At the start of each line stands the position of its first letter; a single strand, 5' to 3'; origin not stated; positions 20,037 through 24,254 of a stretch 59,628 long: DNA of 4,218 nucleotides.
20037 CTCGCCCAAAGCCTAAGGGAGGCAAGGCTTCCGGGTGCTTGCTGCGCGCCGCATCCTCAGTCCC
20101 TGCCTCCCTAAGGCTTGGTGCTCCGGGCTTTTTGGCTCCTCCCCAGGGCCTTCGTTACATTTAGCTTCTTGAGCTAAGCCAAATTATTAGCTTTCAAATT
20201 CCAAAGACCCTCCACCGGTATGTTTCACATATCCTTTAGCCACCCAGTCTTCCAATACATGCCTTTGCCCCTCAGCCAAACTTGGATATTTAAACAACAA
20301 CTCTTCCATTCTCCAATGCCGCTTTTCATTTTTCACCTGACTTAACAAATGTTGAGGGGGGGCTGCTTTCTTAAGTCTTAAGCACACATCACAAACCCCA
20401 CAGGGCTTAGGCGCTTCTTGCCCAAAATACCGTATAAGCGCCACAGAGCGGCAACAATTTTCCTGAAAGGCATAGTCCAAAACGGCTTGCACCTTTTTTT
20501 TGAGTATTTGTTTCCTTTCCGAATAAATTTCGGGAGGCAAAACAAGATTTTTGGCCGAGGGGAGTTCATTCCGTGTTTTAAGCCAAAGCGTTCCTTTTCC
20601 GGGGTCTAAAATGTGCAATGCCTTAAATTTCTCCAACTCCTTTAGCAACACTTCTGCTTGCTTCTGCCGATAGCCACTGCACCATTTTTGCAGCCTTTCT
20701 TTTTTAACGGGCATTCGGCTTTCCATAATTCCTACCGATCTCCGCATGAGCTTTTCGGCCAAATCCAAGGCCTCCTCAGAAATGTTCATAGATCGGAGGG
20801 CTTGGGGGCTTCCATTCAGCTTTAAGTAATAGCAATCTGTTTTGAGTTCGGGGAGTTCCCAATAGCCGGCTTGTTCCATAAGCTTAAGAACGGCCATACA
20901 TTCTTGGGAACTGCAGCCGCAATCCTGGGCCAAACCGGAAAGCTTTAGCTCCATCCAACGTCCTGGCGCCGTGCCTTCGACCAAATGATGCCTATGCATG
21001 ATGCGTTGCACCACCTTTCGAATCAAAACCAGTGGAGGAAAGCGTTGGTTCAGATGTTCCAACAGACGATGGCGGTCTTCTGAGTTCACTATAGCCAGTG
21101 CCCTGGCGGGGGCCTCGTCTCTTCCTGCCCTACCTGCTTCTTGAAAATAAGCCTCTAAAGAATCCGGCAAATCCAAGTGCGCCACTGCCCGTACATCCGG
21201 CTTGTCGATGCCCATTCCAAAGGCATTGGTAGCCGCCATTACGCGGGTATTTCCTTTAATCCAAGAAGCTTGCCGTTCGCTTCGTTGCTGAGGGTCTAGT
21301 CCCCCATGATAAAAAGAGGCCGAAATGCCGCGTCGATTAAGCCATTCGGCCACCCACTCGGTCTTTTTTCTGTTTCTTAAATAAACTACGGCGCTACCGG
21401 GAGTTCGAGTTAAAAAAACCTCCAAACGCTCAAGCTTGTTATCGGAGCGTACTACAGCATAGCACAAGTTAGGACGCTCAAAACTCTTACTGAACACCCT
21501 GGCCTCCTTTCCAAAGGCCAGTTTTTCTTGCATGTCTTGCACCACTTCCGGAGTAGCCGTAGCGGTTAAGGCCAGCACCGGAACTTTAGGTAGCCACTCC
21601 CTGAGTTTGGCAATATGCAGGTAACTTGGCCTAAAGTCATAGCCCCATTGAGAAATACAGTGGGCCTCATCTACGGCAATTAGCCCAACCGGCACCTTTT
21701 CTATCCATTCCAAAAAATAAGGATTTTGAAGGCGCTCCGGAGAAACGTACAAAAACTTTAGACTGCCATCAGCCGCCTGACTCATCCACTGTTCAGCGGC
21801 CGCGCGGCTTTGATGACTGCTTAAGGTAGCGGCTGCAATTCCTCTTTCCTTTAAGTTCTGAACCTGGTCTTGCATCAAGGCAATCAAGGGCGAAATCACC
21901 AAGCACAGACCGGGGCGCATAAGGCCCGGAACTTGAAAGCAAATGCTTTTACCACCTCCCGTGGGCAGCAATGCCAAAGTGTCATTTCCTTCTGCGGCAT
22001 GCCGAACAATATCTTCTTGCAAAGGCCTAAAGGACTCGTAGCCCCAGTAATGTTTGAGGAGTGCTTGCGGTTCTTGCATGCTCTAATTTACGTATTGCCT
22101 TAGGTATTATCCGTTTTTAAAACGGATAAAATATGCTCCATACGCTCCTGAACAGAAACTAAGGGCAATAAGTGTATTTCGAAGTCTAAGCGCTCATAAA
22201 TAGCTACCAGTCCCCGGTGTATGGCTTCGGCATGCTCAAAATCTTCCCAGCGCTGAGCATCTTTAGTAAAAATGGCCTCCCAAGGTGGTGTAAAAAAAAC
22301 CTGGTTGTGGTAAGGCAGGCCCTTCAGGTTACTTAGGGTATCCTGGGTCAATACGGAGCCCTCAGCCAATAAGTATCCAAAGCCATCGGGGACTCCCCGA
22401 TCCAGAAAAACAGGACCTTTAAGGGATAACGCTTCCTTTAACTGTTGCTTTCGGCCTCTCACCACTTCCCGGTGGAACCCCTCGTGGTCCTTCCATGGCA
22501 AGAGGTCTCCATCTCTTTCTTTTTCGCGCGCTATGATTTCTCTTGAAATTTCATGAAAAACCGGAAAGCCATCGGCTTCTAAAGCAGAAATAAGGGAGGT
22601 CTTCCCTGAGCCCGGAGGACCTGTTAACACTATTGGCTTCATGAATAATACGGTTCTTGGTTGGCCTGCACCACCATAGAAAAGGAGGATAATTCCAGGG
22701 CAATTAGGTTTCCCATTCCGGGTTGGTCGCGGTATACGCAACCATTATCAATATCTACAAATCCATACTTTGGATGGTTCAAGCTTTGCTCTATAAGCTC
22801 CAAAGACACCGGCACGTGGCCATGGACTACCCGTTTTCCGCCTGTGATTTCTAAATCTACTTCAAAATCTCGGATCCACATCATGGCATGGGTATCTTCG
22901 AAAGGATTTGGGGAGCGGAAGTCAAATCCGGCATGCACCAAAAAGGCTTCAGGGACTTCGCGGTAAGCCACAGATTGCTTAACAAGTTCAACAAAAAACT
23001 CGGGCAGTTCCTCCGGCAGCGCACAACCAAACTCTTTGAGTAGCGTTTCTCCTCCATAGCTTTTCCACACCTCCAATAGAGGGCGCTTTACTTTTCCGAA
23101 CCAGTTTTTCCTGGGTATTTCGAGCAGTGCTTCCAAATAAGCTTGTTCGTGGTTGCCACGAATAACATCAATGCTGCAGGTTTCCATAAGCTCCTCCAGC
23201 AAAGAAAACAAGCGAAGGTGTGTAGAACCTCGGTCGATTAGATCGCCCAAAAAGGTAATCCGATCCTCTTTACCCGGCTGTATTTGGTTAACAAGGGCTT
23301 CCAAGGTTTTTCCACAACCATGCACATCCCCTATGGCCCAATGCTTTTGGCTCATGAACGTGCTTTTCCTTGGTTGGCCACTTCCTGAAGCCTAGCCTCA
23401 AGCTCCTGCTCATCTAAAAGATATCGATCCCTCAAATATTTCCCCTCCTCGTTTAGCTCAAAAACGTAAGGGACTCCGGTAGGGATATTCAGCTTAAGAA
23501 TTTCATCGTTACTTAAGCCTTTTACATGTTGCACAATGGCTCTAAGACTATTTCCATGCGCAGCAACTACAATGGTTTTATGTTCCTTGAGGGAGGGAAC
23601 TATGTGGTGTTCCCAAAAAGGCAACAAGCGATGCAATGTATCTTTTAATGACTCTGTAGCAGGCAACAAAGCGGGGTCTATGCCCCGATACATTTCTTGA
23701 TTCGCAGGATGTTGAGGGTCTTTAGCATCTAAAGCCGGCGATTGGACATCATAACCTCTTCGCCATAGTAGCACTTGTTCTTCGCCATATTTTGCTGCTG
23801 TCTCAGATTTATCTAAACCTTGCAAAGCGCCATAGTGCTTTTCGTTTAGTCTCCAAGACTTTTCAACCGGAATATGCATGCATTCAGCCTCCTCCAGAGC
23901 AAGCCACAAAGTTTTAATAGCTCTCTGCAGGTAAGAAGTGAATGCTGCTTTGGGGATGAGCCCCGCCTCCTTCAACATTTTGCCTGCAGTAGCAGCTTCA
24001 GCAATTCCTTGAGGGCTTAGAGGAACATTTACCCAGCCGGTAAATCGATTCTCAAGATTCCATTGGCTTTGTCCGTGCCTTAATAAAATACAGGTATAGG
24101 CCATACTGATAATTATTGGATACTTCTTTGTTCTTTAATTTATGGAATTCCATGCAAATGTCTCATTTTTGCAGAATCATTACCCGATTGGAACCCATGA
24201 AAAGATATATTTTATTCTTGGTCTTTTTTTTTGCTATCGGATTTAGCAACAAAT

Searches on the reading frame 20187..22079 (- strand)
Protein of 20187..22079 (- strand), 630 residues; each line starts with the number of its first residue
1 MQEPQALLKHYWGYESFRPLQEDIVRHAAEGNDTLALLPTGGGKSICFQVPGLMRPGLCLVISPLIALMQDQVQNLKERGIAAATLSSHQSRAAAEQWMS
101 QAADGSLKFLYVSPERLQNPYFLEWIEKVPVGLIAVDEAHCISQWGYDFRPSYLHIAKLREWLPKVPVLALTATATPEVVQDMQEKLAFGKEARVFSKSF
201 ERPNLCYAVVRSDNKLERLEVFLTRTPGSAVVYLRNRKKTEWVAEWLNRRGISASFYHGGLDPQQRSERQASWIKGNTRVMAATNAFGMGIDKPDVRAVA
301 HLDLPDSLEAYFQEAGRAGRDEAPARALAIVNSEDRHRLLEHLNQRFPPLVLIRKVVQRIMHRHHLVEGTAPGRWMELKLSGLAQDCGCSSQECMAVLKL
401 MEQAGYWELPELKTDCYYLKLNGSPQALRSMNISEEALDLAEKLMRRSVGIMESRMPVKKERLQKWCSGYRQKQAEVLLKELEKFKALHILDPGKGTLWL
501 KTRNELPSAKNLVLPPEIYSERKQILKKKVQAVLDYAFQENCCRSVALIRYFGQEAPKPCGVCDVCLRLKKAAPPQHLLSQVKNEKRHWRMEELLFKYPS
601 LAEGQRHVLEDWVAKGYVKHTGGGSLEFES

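Call 14: search_protein_families(library=pfam, proteins=[window:20187-22079:-])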
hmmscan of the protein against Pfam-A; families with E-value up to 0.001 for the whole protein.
window:20187-22079:- (630 aa): 3 families
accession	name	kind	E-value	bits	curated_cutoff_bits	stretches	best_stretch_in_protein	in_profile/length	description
PF00270.35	DEAD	-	8.7e-25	87.8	26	1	18-182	1-166/167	DEAD/DEAH box helicase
PF00271.37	Helicase_C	-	2.2e-20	73.4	23.5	1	215-320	2-108/110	Helicase conserved C-terminal domain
PF16124.10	RecQ_Zn_bind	-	1.9e-10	41.8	25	1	520-567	18-66/66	RecQ zinc-binding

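Call 57: find_homologous_proteins(query=window:20187-22079:-, max_evalue=1e-50)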
Query window:20187-22079:- (630 aa): 8000 proteins with E <= 1e-50 among 8000 candidates; the best 120 are listed.
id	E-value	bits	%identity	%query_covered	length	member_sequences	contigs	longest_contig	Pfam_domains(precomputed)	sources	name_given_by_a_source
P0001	0.0e+0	1443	99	100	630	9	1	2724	PF00270.36,PF16124.11,PF00271.38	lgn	-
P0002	5.5e-189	648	48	100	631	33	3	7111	PF00270.36,PF16124.11,PF00271.38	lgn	-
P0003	6.6e-186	638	48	99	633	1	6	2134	PF00270.36,PF16124.11,PF00271.38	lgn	-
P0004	1.3e-185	637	48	99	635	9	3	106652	PF00270.36,PF16124.11,PF00271.38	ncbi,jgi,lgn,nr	ncbi:MAG: ATP-dependent DNA helicase RecQ [Bacteroidetes bacterium]|nr:ATP-dependent DNA helicase Re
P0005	9.1e-184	631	48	99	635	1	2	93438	PF00270.36,PF16124.11,PF00271.38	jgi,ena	-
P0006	4.5e-183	628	47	99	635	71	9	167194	PF00270.36,PF16124.11,PF00271.38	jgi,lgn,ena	jgi:ATP-dependent DNA helicase RecQ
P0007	2.2e-180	619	46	99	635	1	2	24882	PF00270.36,PF16124.11,PF00271.38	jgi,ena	-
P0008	6.5e-180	618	46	99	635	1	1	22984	PF00270.36,PF16124.11,PF00271.38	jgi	jgi:ATP-dependent DNA helicase RecQ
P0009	6.2e-161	555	45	99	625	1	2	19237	PF00270.36,PF16124.11,PF00271.38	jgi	jgi:ATP-dependent DNA helicase RecQ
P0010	4.1e-157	543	47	89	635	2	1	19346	PF00270.36,PF16124.11,PF00271.38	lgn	-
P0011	4.2e-157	543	47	89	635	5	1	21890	PF00270.36,PF16124.11,PF00271.38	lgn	-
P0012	2.9e-156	540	46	93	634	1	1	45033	PF00270.36,PF16124.11,PF00271.38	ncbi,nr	ncbi:MAG: RecQ family ATP-dependent DNA helicase [Saprospiraceae bacterium]|nr:RecQ family ATP-depen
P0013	5.3e-156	539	46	93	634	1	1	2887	PF00270.36,PF16124.11,PF00271.38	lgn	-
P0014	5.8e-156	539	44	95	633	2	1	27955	PF00270.36,PF16124.11,PF00271.38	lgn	-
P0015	6.8e-156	539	47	90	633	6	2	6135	PF00270.36,PF16124.11,PF00271.38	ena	-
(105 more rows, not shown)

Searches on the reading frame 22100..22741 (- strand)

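Call 14: search_protein_families(library=pfam, proteins=[window:22100-22741:-])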
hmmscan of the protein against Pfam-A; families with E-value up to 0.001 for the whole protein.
window:22100-22741:- (213 aa): 2 families
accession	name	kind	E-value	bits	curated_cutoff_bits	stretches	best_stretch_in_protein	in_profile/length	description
PF13521.12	AAA_28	-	9e-36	124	27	1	37-200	2-164/164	AAA domain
PF13238.12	AAA_18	-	6.3e-06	27.1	29.4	1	37-106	1-64/128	AAA domain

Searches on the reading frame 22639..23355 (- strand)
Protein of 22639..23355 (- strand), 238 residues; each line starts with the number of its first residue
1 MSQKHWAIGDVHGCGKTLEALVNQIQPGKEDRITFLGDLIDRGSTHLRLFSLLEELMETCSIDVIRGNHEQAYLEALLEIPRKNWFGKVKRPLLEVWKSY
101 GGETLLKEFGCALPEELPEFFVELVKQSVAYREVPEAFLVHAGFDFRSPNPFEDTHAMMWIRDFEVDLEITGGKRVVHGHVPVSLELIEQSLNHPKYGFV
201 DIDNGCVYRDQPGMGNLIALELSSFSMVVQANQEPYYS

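Call 14: search_protein_families(library=pfam, proteins=[window:22639-23355:-])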
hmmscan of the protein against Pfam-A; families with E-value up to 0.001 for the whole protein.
window:22639-23355:- (238 aa): 3 families
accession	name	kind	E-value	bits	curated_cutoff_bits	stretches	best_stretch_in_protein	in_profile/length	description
PF00149.33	Metallophos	-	2.5e-14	54.6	21.5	1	6-184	4-159/191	Calcineurin-like phosphoesterase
PF12850.12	Metallophos_2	-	4.9e-05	23.8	27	1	6-76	4-67/154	Calcineurin-like phosphoesterase superfamily domain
PF06874.16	FBPase_2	-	8.9e-05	21.4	27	0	17-76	171-227/639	Firmicute fructose-1,6-bisphosphatase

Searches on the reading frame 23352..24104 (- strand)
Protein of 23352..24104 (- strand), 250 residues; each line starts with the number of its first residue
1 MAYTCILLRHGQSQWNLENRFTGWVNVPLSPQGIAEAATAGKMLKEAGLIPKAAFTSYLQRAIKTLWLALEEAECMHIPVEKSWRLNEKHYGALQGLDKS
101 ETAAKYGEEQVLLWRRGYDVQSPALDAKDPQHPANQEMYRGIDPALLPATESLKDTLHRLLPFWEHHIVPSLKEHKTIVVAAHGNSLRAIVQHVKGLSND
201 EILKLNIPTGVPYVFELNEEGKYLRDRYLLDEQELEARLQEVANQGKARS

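Call 14: search_protein_families(library=pfam, proteins=[window:23352-24104:-])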
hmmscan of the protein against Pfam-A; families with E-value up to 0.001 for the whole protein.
window:23352-24104:- (250 aa): 1 family
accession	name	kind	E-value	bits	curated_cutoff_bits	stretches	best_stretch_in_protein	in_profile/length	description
PF00300.27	His_Phos_1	-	2.9e-34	118.9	21.7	2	6-123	2-114/194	Histidine phosphatase superfamily (branch 1)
